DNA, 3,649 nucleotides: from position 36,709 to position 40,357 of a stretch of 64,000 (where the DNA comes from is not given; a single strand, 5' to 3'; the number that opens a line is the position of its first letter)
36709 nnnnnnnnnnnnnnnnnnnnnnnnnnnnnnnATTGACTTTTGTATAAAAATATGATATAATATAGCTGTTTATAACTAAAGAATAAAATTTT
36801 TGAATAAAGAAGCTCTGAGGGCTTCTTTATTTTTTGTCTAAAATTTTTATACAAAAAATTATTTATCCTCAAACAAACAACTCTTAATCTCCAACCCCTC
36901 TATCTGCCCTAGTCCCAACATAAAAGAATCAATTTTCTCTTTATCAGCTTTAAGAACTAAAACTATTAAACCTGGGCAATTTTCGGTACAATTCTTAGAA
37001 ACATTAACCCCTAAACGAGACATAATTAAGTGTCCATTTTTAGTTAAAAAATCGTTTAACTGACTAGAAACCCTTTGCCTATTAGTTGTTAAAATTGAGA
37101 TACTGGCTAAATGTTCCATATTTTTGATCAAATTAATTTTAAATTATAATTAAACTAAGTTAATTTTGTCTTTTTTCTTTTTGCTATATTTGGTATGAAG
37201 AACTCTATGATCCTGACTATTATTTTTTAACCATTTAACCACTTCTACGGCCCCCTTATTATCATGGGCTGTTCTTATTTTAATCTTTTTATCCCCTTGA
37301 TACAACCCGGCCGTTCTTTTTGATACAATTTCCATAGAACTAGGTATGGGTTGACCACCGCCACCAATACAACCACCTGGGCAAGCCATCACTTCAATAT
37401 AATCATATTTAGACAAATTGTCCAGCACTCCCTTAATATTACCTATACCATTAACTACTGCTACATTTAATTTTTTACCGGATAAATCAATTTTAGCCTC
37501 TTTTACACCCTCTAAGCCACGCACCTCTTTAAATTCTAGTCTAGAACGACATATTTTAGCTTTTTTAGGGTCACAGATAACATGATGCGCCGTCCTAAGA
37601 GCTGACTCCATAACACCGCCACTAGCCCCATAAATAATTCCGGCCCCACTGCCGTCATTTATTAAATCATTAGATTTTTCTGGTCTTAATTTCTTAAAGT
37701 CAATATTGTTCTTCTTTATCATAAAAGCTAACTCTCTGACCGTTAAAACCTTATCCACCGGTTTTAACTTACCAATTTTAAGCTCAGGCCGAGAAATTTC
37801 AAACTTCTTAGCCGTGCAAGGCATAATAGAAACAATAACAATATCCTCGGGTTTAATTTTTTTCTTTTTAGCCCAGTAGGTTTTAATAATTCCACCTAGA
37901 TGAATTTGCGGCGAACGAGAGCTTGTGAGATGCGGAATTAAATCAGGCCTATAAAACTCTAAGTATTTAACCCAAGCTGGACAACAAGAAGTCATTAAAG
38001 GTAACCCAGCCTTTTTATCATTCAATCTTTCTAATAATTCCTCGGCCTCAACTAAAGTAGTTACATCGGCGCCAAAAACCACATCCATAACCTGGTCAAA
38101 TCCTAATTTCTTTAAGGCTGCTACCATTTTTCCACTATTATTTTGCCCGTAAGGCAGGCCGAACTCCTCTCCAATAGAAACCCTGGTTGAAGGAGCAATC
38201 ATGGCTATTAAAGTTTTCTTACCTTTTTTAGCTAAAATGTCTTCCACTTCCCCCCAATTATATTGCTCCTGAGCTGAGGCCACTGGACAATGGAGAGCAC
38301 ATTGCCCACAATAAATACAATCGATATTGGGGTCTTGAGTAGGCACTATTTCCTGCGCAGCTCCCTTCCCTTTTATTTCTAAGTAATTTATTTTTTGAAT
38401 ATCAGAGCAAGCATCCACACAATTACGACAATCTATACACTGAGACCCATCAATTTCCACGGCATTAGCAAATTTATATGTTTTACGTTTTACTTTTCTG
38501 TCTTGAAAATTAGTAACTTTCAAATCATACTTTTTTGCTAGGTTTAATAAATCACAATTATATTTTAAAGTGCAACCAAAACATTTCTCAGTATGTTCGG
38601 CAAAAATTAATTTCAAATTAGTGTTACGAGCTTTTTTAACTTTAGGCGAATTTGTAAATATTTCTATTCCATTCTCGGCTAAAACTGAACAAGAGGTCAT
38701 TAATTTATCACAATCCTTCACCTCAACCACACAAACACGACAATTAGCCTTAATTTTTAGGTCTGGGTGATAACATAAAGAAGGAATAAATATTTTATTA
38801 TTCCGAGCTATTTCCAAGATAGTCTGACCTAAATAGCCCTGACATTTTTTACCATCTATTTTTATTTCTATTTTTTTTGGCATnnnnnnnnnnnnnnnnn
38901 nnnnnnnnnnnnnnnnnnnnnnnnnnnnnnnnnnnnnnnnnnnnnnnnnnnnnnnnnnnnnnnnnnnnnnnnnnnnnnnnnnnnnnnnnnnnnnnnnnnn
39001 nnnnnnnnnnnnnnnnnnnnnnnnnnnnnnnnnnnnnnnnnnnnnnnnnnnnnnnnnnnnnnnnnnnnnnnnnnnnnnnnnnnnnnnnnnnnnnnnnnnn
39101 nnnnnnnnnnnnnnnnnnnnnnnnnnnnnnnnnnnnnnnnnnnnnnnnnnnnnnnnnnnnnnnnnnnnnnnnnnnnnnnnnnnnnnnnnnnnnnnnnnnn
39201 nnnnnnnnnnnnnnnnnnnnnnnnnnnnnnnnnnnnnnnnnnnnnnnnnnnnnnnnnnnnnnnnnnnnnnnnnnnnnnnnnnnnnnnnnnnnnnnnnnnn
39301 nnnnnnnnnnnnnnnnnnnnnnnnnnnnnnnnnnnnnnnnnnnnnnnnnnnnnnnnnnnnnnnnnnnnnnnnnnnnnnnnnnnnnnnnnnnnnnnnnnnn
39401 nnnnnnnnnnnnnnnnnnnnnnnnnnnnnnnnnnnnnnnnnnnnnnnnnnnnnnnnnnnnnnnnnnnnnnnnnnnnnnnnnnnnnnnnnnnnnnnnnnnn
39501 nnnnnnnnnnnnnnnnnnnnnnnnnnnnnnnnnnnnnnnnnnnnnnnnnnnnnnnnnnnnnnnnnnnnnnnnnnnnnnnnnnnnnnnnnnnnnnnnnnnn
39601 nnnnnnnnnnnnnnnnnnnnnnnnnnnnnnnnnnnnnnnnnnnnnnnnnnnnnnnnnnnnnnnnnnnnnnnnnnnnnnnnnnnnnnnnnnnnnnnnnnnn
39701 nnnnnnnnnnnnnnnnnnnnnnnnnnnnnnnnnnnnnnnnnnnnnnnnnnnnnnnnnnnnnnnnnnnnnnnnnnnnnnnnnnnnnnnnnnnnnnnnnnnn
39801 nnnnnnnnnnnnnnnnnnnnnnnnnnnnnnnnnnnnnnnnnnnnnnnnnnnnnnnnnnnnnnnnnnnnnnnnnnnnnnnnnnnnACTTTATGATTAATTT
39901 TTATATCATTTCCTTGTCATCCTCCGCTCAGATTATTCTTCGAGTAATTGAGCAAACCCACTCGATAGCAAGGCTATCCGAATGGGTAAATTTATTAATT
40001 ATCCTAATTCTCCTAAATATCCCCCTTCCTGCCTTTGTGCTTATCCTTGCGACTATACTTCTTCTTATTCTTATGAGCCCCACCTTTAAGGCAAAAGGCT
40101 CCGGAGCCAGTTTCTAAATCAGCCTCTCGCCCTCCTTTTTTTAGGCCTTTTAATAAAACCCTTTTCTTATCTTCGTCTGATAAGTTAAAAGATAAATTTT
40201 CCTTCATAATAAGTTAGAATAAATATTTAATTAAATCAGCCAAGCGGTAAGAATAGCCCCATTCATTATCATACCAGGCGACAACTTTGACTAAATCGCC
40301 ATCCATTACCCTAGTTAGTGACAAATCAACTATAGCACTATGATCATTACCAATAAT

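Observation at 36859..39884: Compact [FeFe]-hydrogenase module (NuoF-like + HydA + small NikR-C-like protein) in a minimal genome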

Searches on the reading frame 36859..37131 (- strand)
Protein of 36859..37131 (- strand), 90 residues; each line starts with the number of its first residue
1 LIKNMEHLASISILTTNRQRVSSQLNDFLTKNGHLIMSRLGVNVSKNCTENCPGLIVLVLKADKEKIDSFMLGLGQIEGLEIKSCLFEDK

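Call 3: search_protein_families(library=pfam, proteins=[window:36859-37131:-], max_evalue=0.01)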
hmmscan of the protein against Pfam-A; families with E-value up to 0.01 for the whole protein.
window:36859-37131:- (90 aa): 1 family
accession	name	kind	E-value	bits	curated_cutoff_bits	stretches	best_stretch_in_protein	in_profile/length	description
PF21699.3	TM1266-like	-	2.3e-09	37.5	27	1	8-84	2-74/74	Iron-only hydrogenase system regulator, putative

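Call 4: search_protein_families(library=ncbifam, proteins=[window:36859-37131:-], max_evalue=0.01)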
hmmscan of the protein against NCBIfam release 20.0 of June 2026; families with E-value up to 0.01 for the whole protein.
window:36859-37131:- (90 aa): 2 families
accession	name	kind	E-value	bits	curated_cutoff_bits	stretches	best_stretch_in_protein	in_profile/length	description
NF052672.1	CPF_0552_fam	subfamily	4e-11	42.5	85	1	11-85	4-78/80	CPF_0552 family protein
TIGR03959.1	hyd_TM1266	equivalog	1.9e-10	40.4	60.8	1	8-86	2-75/76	TM1266 family iron-only hydrogenase system putative regulator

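Call 61: search_solved_structures(query=window:36859-37131:-, max_evalue=1, show_alignments=1)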
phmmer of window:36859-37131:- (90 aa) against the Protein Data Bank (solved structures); distinct sequences matched with E-value up to 1: 1.
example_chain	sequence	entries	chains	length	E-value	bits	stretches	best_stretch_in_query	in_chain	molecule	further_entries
2nzc_A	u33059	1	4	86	0.00026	24.5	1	11-85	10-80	Hypothetical protein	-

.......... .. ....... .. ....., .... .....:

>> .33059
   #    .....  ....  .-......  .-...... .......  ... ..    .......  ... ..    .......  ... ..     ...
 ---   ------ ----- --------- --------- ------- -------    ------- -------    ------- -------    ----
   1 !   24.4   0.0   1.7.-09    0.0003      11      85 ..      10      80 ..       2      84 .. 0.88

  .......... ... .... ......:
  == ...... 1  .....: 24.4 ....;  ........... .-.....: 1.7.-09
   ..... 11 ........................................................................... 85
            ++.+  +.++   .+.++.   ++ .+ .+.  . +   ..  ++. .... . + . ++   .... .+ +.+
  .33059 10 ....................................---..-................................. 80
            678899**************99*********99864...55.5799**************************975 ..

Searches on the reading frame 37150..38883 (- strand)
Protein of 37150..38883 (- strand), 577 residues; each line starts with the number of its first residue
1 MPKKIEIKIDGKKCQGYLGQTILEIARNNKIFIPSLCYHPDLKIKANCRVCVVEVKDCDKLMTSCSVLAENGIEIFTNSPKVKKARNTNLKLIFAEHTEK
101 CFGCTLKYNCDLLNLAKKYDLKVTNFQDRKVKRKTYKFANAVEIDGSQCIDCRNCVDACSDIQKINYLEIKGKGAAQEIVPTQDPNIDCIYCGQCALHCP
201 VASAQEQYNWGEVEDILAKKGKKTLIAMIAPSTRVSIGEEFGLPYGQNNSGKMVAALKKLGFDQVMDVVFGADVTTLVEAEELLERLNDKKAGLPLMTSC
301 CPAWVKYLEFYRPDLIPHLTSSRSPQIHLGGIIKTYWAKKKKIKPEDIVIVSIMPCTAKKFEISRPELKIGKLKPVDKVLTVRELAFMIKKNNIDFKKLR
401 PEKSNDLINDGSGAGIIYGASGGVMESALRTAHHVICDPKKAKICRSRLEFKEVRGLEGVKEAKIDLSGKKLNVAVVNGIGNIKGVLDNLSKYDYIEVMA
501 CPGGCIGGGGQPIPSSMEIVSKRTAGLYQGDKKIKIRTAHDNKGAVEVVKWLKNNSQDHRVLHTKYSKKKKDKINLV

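Call 3: search_protein_families(library=pfam, proteins=[window:37150-38883:-], max_evalue=0.01)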
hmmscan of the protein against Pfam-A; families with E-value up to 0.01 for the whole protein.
window:37150-38883:- (577 aa): 13 families
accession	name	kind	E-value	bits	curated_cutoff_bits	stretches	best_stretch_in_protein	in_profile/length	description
PF02906.19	Fe_hyd_lg_C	-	8.3e-87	291.3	22.1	1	223-509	1-245/245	Iron only hydrogenase large subunit, C-terminal domain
PF13510.11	Fer2_4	-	2.1e-14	53.7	22.8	1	3-79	2-81/82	2Fe-2S iron-sulfur cluster binding domain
PF12838.12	Fer4_7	-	4.3e-07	30.7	27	1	148-201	1-50/52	4Fe-4S dicluster domain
PF02256.22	Fe_hyd_SSU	-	5.2e-07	30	24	1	518-569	2-56/56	Iron hydrogenase small subunit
PF13183.11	Fer4_8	-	3.7e-06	27.8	27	0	188-215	4-31/68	4Fe-4S dicluster domain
PF10588.14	NADH-G_4Fe-4S_3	-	1.1e-05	25.3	27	1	86-122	1-37/40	NADH-ubiquinone oxidoreductase-G iron-sulfur binding region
PF13237.11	Fer4_10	-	0.00014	22.1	25.5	1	142-200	2-53/53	4Fe-4S dicluster domain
PF14697.11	Fer4_21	-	0.00072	20.1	35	1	143-202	2-54/59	4Fe-4S dicluster domain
PF13187.11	Fer4_9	-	0.00077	19.9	27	1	148-201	1-49/52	4Fe-4S dicluster domain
PF13484.11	Fer4_16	-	0.005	18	30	0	189-216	2-30/66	4Fe-4S double cluster binding domain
PF22117.2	Fer4_Nqo3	-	0.0058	17.2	27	1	141-201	3-63/67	NADH-quinone oxidoreductase subunit 3, ferredoxin-like domain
PF00037.32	Fer4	-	0.0086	16.3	21.1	1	188-201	7-20/24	4Fe-4S binding domain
PF12837.12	Fer4_6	-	0.0098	16.3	25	1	142-159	2-19/24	4Fe-4S binding domain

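Call 4: search_protein_families(library=ncbifam, proteins=[window:37150-38883:-], max_evalue=0.01)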
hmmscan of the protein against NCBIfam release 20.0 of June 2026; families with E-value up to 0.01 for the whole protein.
window:37150-38883:- (577 aa): 20 families
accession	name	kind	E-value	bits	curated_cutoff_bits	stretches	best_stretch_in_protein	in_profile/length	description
NF040763.1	FeFe_hydrog_A6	exception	1.9e-187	624.2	765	1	5-569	1-571/571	NADH-dependent [FeFe] hydrogenase, group A6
NF040762.1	Hydr_FeFe_Clost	exception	6.1e-147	490.6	900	1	6-566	2-571/572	ferredoxin hydrogenase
TIGR02512.1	FeFe_hydrog_A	subfamily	8.6e-133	442.8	405.95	1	141-513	1-374/375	[FeFe] hydrogenase, group A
TIGR04105.1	FeFe_hydrog_B1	subfamily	1.3e-46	159.2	450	1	142-510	137-457/462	monomeric [FeFe] hydrogenase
NF005745.0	PRK07569.1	equivalog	1.7e-35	122.5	333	1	6-206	5-209/238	bidirectional hydrogenase complex protein HoxU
TIGR01973.1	NuoG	equivalog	2.2e-28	99.4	470.05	1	7-201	1-195/606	NADH-quinone oxidoreductase subunit NuoG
NF006305.0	PRK08493.1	equivalog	3e-25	88.5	591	1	4-201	1-218/819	NADH-quinone oxidoreductase subunit G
NF005895.0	PRK07860.1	equivalog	1.7e-21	76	802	1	3-203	16-219/811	NADH-quinone oxidoreductase subunit G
NF009454.0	PRK12814.1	equivalog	7e-21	74.2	916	1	3-103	2-102/657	putative NADPH-dependent glutamate synthase small subunit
TIGR01971.1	NuoI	subfamily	5.4e-06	26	113.05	1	91-160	34-94/121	NADH-quinone oxidoreductase, chain I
TIGR01945.1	rnfC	subfamily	4.2e-05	22.3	245.95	1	145-203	361-418/435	RnfABCDGE type electron transport complex subunit C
NF058577.1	FdxA_fam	equivalog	0.00021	21.4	65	1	188-207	8-27/52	4Fe-4S ferredoxin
NF004914.0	PRK06273.1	equivalog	0.00098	18.9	163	1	142-205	46-111/167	ferredoxin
NF040864.1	HgcB_ferredoxin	equivalog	0.0013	18.5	99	1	141-211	8-68/93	mercury methylation ferredoxin HgcB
NF003454.1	PRK05035.1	equivalog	0.0033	16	345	1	146-203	366-422/556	electron transport complex subunit RsxC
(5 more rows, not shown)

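Call 29: search_solved_structures(query=window:37150-38883:-, show_alignments=2, max_evalue=1e-30)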
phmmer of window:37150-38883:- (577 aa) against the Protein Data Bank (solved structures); distinct sequences matched with E-value up to 1e-30: 43.
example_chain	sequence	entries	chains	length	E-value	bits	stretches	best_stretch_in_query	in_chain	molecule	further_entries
7q4v_A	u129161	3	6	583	3.4e-134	451.7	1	3-571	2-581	Iron hydrogenase HydA1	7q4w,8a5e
8a6t_A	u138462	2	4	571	3.7e-134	451.6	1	6-572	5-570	Electron bifurcating hydrogenase subunit HydA1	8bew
9rj9_A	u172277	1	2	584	5.5e-115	388.3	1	19-569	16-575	Iron hydrogenase 1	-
7qhf_A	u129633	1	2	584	1.4e-114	386.9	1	19-569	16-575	Iron hydrogenase 1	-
4xdd_A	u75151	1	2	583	2e-114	386.5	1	19-569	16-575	Iron hydrogenase 1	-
4xdc_A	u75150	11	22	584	2e-114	386.4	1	19-569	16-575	Iron hydrogenase 1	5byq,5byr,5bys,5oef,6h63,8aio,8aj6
8cjy_A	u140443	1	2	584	2.6e-114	386.1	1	19-569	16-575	Iron hydrogenase 1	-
6gm4_A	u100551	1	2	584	2.7e-114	386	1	19-569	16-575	Iron hydrogenase 1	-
6gm0_A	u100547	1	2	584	4.8e-114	385.2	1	19-569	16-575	Iron hydrogenase 1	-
6gm8_A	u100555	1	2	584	4.8e-114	385.2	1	19-569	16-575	Iron hydrogenase 1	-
6yf4_A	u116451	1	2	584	5.1e-114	385.1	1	19-569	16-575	Iron hydrogenase 1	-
6gm2_A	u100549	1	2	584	5.1e-114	385.1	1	19-569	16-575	Iron hydrogenase 1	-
9rjo_A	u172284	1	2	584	5.3e-114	385.1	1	19-569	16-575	Iron hydrogenase 1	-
1c4a_A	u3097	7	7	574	7.4e-114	384.6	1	19-568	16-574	PROTEIN (FE-ONLY HYDROGENASE) | PROTEIN (PERIPLASMIC HYDROGENASE 1) | Iron hydrogenase 1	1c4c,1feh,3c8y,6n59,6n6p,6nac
5la3_A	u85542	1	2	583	1.3e-113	383.8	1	19-569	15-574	Iron hydrogenase 1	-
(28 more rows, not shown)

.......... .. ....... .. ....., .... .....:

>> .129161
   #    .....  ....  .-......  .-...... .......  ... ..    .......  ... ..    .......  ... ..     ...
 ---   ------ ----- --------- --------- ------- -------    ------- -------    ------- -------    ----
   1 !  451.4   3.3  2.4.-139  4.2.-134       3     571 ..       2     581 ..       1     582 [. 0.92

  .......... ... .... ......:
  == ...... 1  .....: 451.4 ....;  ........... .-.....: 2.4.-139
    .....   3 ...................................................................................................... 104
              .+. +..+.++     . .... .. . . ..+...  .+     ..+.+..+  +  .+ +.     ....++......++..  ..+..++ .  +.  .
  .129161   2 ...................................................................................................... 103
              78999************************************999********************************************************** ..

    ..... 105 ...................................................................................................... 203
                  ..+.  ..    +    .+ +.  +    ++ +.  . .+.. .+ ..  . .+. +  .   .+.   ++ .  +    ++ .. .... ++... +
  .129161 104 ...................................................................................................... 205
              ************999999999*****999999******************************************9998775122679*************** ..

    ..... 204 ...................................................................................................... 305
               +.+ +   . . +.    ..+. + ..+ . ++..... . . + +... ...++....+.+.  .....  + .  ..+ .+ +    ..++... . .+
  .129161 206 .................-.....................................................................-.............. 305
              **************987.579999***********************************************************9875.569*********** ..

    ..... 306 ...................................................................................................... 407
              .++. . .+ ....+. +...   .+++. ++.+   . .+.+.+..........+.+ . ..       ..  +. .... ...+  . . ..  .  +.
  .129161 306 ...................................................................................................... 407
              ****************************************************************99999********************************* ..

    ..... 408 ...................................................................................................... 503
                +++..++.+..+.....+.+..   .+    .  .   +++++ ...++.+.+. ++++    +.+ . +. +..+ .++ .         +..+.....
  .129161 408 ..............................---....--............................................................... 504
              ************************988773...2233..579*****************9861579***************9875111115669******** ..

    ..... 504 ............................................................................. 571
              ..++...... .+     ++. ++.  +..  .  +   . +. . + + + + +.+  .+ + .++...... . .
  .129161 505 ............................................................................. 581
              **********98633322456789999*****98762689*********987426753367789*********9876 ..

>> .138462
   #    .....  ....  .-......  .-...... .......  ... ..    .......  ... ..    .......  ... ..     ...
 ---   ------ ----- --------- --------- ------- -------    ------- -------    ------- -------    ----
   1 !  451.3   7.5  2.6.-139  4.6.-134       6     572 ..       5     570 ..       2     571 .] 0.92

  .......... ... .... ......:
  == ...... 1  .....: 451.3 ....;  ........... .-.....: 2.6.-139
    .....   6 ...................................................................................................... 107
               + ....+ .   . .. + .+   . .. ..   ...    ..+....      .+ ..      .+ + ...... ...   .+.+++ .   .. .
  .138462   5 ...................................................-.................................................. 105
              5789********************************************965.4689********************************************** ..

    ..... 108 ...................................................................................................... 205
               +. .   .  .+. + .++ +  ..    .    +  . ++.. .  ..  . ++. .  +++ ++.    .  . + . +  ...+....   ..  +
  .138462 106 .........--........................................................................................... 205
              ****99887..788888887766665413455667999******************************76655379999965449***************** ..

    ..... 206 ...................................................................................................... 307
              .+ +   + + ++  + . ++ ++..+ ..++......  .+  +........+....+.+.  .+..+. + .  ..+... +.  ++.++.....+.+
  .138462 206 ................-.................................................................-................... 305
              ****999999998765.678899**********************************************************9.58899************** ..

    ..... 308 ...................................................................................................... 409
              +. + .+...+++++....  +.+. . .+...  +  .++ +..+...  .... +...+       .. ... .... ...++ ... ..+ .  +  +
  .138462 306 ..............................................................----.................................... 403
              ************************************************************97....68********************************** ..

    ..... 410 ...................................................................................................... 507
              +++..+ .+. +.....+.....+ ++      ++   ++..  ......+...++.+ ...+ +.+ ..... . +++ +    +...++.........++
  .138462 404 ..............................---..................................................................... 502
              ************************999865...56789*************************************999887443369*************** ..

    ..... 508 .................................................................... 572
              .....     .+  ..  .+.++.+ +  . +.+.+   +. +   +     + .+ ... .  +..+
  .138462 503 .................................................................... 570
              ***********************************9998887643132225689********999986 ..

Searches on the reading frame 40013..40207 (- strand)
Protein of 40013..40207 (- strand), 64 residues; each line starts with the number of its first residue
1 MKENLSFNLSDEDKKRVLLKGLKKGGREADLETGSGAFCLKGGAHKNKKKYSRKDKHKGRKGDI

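Call 3: search_protein_families(library=pfam, proteins=[window:40013-40207:-], max_evalue=0.01)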
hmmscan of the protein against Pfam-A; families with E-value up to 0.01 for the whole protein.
window:40013-40207:- (64 aa): 0 families

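Call 4: search_protein_families(library=ncbifam, proteins=[window:40013-40207:-], max_evalue=0.01)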
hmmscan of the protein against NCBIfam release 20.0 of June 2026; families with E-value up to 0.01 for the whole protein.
window:40013-40207:- (64 aa): 0 families

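Call 63: search_protein_families(library=pfam, proteins=[window:40013-40207:-], max_evalue=0.01)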
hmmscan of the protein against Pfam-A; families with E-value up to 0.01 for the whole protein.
window:40013-40207:- (64 aa): 0 families
